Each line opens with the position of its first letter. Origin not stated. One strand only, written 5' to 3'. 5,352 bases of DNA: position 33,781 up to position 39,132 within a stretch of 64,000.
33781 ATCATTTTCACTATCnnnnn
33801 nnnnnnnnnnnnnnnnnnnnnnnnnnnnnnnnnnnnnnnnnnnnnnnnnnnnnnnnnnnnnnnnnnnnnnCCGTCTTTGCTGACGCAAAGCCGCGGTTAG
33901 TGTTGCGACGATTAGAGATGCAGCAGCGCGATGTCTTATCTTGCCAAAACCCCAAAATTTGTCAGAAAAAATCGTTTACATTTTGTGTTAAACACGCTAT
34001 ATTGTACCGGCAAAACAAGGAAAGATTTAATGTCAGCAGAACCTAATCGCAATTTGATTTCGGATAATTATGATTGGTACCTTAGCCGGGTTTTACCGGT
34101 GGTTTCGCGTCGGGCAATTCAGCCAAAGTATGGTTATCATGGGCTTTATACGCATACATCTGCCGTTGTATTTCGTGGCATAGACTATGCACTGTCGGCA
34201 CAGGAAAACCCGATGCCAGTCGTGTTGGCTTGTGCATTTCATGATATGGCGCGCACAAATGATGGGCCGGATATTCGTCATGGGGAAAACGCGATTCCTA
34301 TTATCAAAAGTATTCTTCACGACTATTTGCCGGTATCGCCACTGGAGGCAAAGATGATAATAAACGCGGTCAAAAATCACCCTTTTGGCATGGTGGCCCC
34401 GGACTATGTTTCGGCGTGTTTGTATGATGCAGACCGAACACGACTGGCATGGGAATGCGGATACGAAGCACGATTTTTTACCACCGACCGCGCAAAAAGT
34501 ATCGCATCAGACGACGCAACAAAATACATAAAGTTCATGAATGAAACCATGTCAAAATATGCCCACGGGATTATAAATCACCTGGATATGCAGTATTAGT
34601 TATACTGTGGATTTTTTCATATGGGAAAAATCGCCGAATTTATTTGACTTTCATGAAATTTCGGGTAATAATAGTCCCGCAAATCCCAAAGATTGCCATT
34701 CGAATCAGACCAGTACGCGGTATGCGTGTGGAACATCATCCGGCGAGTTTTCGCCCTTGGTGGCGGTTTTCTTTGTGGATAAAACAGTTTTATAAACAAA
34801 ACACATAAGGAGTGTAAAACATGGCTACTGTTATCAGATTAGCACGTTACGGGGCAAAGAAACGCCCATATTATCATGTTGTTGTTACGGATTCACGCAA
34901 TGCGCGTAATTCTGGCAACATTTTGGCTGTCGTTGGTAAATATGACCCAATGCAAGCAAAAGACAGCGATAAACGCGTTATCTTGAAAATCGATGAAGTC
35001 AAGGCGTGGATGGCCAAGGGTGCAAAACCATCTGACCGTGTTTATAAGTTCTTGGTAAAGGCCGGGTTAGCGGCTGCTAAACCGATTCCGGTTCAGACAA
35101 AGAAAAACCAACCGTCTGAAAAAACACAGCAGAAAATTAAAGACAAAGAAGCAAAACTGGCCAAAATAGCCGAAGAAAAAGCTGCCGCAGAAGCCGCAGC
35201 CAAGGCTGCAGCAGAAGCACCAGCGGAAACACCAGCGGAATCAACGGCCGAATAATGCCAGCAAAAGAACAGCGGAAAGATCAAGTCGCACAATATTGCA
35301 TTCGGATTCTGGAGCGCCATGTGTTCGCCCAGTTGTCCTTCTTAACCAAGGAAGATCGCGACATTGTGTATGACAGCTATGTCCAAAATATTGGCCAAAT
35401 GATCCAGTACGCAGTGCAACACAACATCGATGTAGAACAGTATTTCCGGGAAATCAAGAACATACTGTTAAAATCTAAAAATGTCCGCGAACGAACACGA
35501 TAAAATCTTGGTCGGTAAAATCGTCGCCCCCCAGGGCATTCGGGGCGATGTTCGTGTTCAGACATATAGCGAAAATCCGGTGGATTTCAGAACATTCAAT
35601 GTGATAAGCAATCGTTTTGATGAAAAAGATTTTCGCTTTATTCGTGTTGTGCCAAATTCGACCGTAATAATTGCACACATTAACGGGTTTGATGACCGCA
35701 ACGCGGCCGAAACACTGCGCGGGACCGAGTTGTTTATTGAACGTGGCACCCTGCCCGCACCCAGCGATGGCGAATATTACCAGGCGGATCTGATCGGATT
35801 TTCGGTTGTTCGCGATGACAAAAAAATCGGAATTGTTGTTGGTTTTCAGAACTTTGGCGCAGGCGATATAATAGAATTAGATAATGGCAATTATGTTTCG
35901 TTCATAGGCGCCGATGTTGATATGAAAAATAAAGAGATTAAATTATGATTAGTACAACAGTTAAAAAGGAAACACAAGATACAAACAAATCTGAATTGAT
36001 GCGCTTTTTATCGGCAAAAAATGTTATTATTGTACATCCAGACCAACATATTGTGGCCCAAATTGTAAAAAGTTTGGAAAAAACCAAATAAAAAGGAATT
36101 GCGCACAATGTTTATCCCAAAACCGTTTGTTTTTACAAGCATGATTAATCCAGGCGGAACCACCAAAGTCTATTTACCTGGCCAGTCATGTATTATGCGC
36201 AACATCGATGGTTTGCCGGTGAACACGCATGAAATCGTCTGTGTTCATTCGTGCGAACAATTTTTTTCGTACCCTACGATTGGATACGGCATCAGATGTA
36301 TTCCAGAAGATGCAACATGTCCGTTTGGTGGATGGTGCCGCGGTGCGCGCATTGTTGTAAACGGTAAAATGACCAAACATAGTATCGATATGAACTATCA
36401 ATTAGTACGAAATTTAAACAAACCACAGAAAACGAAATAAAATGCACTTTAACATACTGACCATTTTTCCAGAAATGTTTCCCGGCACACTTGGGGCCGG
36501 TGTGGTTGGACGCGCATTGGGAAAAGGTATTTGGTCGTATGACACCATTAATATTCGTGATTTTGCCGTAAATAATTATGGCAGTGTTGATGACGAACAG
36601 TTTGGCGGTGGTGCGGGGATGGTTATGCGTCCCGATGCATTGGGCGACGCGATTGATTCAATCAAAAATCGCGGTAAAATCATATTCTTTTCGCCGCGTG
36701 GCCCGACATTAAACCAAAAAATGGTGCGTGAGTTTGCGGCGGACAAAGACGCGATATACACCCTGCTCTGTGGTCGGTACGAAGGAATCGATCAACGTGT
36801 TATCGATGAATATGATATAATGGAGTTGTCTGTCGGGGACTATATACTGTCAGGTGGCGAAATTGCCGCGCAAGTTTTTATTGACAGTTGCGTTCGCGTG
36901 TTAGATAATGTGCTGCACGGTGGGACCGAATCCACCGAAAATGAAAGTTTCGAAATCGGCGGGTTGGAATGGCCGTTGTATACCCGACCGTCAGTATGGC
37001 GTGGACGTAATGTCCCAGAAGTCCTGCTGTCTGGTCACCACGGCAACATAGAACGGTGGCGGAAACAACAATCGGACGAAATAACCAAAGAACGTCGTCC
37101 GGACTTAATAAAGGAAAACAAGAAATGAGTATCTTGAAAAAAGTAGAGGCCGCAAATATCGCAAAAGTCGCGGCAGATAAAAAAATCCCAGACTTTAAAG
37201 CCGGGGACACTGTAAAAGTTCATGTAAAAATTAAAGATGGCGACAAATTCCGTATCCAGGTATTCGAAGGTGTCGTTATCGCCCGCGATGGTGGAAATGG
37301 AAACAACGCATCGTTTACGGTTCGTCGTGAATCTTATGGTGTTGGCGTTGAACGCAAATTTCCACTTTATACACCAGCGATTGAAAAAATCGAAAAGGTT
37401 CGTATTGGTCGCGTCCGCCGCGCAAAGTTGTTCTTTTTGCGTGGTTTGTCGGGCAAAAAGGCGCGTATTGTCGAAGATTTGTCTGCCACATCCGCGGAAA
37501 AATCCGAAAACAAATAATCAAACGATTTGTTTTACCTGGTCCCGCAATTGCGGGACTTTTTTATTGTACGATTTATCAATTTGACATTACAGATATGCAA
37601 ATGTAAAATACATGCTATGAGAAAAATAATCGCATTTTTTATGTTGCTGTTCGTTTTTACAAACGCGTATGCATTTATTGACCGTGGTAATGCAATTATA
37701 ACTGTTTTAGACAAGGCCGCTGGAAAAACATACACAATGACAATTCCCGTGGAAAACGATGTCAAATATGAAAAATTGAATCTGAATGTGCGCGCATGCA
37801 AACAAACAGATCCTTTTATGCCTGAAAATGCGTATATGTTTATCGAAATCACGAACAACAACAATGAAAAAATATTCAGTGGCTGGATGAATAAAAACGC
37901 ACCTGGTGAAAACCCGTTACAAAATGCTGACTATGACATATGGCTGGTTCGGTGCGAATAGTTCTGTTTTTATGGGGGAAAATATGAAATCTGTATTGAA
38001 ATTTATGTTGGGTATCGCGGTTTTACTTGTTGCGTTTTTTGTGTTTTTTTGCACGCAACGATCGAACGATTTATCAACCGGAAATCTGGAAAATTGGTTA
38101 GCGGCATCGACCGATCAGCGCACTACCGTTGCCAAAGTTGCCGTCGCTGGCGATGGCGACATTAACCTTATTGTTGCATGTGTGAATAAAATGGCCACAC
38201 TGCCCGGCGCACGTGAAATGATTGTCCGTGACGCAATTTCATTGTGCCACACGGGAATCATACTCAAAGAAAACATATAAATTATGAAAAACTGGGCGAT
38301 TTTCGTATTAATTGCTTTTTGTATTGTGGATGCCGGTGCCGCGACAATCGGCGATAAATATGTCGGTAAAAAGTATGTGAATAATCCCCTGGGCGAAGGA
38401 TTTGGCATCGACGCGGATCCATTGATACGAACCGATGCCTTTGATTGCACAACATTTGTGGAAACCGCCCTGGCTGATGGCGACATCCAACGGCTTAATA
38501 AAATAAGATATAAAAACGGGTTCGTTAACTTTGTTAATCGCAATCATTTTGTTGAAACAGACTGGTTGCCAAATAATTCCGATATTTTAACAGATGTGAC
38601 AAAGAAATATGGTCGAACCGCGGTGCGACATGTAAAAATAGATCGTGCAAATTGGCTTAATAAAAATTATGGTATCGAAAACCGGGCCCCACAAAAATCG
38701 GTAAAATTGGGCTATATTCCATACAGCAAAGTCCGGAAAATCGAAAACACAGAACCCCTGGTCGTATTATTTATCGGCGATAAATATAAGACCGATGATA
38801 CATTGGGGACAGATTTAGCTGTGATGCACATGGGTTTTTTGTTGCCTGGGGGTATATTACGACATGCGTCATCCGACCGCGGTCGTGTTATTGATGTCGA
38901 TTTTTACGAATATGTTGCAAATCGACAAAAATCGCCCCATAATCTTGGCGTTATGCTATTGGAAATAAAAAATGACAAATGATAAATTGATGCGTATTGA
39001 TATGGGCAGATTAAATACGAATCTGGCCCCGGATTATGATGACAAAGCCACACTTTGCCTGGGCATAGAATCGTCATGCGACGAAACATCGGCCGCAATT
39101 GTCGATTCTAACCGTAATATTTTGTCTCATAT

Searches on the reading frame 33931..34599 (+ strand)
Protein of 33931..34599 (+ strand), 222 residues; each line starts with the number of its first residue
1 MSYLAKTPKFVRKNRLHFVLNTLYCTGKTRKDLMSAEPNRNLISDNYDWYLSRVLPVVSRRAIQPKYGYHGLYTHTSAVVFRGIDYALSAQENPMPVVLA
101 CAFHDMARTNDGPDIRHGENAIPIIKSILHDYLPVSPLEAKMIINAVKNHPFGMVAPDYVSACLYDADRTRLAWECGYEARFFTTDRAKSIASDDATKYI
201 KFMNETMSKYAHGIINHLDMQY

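Call 50: search_protein_families(library=pfam, proteins=[window:33931-34599:+], max_evalue=0.001)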
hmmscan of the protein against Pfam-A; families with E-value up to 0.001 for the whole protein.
window:33931-34599:+ (222 aa): 1 family
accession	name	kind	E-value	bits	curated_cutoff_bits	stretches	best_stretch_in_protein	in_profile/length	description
PF01966.28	HD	-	0.00038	21.2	22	1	73-170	2-113/116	HD domain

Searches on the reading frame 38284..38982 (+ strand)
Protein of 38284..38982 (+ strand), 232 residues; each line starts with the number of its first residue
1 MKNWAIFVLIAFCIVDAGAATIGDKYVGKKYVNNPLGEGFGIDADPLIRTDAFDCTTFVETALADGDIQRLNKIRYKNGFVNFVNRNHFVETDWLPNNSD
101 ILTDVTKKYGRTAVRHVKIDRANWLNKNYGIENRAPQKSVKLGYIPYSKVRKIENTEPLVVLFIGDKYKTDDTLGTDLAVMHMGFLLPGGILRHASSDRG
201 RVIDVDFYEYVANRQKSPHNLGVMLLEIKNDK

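Call 50: search_protein_families(library=pfam, proteins=[window:38284-38982:+], max_evalue=0.001)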
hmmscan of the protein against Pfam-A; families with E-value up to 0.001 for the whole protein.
window:38284-38982:+ (232 aa): 1 family
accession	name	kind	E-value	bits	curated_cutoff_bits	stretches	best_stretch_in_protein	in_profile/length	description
PF07313.18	AmiA-like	-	7.5e-28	97.8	27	1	22-215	2-200/202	N-acetylmuramoyl-L-alanine amidase-like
